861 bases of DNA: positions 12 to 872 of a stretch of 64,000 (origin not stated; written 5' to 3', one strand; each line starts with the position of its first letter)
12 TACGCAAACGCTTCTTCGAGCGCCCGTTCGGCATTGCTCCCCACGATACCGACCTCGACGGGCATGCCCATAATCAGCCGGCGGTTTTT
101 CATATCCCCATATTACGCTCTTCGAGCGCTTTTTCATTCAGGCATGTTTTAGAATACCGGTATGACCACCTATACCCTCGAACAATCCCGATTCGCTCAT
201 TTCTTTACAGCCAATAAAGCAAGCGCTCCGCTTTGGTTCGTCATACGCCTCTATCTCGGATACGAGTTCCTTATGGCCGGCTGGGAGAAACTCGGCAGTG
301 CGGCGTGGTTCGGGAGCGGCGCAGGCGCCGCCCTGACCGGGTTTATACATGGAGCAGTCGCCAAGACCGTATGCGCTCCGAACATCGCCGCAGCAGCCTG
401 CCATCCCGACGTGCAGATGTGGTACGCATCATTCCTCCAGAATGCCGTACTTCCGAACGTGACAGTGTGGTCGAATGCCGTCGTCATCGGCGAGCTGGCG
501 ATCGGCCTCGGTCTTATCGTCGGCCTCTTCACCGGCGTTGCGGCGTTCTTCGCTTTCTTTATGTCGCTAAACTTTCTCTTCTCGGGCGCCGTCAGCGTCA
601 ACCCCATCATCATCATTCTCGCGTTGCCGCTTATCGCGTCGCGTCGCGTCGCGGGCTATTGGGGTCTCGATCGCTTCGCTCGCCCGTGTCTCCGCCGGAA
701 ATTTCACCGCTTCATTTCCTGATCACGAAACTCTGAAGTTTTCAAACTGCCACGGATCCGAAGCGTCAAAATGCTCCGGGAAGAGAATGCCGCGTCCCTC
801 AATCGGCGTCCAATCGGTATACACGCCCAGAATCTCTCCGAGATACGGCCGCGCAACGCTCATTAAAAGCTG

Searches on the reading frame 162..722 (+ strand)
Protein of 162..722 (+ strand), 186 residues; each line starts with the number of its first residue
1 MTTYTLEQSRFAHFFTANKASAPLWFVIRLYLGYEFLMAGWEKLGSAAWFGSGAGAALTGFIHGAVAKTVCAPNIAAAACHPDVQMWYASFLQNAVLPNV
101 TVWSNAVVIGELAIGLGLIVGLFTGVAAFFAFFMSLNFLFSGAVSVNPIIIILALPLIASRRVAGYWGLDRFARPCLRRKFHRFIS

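Call 25: find_encoding_contigs(protein=window:162-722:+, flank=10000, max_places=3)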
Protein window:162-722:+ (186 aa): 6 contigs read that carry it; 3 places shown.
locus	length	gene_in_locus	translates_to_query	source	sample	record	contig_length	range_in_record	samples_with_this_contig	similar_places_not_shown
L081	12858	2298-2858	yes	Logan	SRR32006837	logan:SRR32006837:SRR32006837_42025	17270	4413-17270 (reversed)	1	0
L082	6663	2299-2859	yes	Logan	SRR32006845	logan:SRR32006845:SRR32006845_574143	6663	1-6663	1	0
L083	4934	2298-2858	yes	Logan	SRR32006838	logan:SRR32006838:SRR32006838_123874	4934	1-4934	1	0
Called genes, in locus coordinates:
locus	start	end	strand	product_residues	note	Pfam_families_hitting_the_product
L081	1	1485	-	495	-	?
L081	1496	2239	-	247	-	PF02424:ApbE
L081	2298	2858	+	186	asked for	PF07681:DoxX (weak)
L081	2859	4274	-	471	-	PF03435:Sacchrp_dh_NADP, PF16653:Sacchrp_dh_C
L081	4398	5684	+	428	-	PF13660:DUF4147, PF05161:MOFRL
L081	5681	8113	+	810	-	PF01326:PPDK_N, PF00391:PEP-utilizers, PF02896:PEP-utilizers_C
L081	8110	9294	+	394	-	PF03952:Enolase_N, PF00113:Enolase_C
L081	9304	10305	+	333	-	PF00389:2-Hacid_dh, PF02826:2-Hacid_dh_C, PF03446:NAD_binding_2, PF07991:KARI_N (weak)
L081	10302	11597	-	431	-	PF00479:G6PD_N, PF02781:G6PD_C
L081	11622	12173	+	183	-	PF04542:Sigma70_r2, PF08281:Sigma70_r4_2, PF04545:Sigma70_r4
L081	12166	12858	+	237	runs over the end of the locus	-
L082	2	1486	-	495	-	?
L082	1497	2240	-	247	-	PF02424:ApbE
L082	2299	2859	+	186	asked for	PF07681:DoxX (weak)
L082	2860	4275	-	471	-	PF03435:Sacchrp_dh_NADP, PF16653:Sacchrp_dh_C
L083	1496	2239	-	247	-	PF02424:ApbE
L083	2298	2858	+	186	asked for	PF07681:DoxX (weak)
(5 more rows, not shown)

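Call 58: search_protein_families(library=pfam, proteins=[window:162-719:+], max_evalue=0.01)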
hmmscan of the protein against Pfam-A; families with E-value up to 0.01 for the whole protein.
window:162-719:+ (186 aa): 1 family
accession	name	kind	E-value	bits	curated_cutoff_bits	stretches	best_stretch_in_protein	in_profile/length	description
PF07681.17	DoxX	-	1.1e-07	32.9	23.6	1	25-137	2-78/85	DoxX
